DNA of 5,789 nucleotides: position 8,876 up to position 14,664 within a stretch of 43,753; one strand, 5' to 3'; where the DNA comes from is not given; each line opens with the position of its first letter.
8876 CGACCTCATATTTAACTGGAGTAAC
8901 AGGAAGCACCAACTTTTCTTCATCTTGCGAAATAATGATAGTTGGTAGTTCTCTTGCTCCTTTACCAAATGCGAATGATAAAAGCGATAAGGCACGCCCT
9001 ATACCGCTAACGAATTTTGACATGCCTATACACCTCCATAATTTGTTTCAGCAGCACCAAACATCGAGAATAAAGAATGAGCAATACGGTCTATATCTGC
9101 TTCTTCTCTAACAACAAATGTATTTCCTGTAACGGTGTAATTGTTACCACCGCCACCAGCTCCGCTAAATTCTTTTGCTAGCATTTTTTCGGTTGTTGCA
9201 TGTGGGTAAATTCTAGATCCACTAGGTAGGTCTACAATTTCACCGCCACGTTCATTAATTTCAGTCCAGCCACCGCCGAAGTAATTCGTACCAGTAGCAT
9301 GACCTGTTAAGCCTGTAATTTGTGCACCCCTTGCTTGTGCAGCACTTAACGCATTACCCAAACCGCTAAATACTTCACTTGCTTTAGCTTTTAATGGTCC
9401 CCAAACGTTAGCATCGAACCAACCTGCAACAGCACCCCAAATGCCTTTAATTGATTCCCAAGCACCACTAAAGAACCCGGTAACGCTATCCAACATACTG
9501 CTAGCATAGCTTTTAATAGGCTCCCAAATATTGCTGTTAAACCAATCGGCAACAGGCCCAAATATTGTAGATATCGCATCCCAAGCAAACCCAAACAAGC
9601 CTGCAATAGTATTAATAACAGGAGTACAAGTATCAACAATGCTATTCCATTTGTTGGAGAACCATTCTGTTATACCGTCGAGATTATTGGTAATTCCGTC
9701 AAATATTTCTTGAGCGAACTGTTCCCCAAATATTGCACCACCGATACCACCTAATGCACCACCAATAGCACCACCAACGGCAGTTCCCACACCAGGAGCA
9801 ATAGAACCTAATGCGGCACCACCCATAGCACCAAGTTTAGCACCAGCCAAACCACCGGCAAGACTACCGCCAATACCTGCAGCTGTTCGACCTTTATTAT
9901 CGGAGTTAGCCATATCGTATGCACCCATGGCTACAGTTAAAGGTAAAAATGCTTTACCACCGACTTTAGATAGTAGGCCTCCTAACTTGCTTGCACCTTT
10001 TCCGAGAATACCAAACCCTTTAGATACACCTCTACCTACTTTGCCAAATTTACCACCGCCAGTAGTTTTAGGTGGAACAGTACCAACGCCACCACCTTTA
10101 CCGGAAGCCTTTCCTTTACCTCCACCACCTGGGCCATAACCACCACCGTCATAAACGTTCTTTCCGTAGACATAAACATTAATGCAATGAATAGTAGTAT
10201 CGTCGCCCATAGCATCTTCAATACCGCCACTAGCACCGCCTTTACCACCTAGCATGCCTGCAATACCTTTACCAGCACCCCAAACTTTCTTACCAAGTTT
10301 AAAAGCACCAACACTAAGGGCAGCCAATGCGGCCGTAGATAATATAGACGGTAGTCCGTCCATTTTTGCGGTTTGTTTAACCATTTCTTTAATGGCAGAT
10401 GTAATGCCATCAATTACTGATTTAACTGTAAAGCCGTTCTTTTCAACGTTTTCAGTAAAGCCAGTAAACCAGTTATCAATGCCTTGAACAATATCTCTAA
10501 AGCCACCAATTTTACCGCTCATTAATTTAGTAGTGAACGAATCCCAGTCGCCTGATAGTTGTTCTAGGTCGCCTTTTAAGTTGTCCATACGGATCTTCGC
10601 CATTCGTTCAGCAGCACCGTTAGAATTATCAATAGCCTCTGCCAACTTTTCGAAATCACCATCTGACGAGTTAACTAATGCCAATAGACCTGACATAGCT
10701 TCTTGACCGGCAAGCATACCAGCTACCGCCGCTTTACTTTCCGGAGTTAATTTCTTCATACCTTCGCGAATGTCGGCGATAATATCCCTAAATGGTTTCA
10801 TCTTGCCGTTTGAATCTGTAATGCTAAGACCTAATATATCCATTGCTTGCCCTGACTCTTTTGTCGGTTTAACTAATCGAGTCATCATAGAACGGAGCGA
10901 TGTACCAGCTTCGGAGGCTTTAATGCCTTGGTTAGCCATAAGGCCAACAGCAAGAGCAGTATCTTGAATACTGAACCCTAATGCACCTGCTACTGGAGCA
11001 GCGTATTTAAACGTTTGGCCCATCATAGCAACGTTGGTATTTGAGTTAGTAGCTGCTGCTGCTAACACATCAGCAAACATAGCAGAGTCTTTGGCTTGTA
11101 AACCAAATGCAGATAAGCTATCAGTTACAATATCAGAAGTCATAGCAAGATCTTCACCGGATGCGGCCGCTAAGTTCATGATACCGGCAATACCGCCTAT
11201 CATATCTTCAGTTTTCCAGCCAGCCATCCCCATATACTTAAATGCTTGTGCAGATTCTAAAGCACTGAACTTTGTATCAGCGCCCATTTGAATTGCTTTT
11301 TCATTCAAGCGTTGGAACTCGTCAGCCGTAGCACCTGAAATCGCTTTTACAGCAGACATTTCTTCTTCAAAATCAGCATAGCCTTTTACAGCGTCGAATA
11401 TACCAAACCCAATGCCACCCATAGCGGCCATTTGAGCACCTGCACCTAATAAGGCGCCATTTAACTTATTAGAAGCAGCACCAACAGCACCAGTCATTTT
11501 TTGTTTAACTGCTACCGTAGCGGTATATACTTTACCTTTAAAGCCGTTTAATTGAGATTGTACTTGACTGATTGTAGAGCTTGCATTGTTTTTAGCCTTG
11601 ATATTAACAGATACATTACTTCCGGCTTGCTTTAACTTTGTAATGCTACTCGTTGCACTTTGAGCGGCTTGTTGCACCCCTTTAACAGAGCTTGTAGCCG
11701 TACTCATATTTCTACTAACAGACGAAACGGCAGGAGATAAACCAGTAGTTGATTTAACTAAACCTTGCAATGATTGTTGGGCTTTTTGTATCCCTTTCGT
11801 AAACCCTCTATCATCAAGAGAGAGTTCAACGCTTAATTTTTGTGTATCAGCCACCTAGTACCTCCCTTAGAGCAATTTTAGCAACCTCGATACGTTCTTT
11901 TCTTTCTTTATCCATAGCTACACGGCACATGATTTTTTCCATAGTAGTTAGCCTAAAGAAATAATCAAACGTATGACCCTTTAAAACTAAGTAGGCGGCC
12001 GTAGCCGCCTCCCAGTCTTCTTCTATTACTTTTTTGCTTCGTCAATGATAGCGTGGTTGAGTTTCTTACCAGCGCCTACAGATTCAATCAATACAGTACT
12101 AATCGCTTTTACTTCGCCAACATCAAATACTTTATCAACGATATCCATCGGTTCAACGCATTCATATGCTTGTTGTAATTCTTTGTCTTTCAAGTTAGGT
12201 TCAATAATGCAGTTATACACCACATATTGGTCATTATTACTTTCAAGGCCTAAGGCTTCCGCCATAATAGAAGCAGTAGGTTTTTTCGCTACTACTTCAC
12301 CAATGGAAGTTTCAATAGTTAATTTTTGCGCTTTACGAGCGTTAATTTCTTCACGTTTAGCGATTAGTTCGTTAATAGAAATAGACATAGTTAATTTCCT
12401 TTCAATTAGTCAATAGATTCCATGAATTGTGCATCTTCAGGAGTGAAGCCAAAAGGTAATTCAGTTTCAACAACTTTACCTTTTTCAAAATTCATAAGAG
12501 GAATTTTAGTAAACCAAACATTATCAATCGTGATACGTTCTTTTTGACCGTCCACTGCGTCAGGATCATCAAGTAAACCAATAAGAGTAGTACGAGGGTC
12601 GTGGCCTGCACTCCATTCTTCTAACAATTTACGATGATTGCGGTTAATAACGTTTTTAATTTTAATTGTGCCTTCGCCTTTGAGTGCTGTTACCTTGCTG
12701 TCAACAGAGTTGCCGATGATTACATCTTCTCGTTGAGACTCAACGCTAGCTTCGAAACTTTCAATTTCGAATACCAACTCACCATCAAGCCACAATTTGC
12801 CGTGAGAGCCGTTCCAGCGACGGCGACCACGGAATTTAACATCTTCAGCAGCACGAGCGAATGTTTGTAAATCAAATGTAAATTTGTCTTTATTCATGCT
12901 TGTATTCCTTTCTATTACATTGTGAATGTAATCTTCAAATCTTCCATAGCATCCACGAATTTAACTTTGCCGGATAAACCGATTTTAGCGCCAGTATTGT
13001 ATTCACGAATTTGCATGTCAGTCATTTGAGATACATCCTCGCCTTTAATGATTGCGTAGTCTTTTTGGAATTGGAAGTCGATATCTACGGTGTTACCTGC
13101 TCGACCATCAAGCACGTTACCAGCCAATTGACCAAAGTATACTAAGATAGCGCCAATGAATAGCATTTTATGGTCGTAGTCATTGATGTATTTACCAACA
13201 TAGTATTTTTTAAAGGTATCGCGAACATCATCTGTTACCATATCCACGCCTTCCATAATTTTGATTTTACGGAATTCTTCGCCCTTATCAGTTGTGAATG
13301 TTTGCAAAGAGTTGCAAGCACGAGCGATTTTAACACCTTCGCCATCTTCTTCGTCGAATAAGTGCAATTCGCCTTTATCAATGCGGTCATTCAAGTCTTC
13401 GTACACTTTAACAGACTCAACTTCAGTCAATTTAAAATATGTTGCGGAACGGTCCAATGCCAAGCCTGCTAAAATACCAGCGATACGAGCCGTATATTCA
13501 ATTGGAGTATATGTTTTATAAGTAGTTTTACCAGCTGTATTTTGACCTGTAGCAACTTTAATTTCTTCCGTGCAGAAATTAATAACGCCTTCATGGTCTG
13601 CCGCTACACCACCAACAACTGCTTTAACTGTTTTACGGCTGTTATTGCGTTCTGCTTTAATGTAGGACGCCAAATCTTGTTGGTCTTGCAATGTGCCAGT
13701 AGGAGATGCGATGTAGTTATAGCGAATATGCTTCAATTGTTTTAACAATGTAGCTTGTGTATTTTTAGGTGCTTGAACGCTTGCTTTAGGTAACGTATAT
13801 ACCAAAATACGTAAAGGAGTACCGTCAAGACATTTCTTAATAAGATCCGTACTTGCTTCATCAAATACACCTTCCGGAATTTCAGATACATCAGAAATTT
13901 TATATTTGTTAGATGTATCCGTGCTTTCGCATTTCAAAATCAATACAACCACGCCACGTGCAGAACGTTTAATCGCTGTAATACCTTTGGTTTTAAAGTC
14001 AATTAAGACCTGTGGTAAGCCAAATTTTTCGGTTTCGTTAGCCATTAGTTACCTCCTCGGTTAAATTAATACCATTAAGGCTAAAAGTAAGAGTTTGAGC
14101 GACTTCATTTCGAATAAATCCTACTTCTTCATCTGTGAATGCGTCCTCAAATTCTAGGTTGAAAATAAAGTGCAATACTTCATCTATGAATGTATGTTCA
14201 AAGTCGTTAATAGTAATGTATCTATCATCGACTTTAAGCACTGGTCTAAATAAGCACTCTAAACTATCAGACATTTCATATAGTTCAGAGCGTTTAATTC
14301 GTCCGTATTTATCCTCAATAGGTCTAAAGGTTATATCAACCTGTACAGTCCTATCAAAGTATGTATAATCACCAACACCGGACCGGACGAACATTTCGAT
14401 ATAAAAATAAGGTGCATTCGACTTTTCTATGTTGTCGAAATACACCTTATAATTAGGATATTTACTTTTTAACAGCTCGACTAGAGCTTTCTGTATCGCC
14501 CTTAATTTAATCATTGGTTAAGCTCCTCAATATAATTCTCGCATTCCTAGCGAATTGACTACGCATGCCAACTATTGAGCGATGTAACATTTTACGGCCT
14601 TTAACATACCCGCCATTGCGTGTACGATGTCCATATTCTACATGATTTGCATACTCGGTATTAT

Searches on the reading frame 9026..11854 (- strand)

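Call 69: search_protein_families(library=pfam, proteins=[window:9026-11854:-], max_evalue=0.001)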
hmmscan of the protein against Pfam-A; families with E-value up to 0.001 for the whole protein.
window:9026-11854:- (942 aa): 1 family
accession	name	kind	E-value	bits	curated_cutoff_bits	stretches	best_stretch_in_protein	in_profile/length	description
PF10145.14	PhageMin_Tail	-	6.7e-58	196.3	33.2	1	184-383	1-201/201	Phage-related minor tail protein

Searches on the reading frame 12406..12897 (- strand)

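Call 70: search_protein_families(library=pfam, proteins=[window:12406-12897:-], max_evalue=0.01)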
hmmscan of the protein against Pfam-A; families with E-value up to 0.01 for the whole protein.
window:12406-12897:- (163 aa): 1 family
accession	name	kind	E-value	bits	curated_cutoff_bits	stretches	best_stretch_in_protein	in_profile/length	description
PF09393.16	DUF2001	-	1e-32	113.5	27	1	22-152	3-133/139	Phage tail tube protein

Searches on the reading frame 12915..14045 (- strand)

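Call 69: search_protein_families(library=pfam, proteins=[window:12915-14045:-], max_evalue=0.001)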
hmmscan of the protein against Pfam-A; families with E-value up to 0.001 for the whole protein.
window:12915-14045:- (376 aa): 2 families
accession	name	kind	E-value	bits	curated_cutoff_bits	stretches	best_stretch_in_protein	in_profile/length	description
PF17482.7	Phage_sheath_1C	-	1.6e-06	28.5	26.9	1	253-309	1-57/104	Phage tail sheath C-terminal domain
PF04984.19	Phage_sheath_1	-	1.2e-05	25.6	31.4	1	101-243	12-165/168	Phage tail sheath protein subtilisin-like domain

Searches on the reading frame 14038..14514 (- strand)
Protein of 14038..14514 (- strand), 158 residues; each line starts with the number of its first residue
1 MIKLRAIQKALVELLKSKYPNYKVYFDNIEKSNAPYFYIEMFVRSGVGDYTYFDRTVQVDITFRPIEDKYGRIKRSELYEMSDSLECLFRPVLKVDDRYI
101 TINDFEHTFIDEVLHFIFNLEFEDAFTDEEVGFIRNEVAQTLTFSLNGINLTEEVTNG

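Call 70: search_protein_families(library=pfam, proteins=[window:14038-14514:-], max_evalue=0.01)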
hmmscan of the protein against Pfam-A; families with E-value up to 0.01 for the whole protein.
window:14038-14514:- (158 aa): 1 family
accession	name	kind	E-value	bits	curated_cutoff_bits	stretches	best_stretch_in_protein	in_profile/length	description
PF20765.3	Phage_tail_terminator_8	-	5e-20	72.5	24.2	1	7-130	2-122/124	Phage tail terminator protein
